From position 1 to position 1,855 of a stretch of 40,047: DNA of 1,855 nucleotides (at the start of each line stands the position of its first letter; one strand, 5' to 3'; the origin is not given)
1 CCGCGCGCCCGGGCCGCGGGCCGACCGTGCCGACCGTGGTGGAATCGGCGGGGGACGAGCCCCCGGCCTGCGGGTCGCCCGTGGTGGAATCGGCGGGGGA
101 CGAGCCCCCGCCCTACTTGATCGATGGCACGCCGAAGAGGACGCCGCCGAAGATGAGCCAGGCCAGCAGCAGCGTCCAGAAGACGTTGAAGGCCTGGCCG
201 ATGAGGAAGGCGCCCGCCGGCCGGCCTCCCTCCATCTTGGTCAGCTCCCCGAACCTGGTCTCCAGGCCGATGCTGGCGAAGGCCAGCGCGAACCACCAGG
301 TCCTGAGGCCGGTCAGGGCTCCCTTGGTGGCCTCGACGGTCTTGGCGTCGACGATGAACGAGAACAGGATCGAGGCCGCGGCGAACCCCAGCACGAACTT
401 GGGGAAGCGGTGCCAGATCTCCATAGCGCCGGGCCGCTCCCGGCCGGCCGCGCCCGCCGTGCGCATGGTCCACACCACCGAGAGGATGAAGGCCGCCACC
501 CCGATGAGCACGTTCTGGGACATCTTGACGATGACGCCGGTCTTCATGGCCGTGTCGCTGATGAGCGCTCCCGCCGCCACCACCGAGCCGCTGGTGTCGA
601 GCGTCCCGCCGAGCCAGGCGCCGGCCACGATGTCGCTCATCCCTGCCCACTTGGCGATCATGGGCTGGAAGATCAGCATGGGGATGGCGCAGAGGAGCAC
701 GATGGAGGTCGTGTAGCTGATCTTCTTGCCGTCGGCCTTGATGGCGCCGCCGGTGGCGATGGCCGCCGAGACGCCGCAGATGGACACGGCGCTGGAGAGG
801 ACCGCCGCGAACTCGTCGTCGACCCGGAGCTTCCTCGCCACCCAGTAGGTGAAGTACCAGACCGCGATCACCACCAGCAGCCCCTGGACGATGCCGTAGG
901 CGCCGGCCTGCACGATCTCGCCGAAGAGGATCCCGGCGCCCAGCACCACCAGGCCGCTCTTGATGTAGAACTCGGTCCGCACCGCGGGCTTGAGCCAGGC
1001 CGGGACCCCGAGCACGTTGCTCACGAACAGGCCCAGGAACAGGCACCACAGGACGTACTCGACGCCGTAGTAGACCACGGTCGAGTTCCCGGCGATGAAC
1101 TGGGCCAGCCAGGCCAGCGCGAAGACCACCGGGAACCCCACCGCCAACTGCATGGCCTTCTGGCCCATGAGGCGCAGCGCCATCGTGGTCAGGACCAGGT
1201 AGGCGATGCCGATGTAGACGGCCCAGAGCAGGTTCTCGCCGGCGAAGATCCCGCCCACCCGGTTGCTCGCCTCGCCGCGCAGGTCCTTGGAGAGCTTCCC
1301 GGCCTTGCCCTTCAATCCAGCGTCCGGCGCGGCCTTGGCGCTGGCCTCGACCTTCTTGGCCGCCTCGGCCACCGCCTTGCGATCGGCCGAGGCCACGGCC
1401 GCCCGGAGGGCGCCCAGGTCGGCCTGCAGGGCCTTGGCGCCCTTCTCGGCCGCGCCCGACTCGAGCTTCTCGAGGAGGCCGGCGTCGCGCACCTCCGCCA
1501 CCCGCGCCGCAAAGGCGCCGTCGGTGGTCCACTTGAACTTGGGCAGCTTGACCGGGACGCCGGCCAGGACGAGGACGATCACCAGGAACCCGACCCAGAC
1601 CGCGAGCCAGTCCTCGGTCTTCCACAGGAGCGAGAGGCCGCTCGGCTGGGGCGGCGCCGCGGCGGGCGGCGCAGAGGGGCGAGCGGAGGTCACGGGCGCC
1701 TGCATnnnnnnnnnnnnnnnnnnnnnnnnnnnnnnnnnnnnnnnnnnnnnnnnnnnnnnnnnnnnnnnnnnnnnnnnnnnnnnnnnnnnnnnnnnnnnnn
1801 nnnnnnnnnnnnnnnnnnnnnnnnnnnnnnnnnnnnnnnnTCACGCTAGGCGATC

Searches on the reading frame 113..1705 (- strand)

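Call 72: search_protein_families(library=pfam, proteins=[window:113-1705:-], max_evalue=0.0001)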
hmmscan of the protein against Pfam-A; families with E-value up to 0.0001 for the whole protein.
window:113-1705:- (530 aa): 1 family
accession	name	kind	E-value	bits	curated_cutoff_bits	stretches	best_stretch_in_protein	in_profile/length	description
PF03601.19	Cons_hypoth698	-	1.1e-44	153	24.5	1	190-491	2-296/304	Conserved hypothetical protein 698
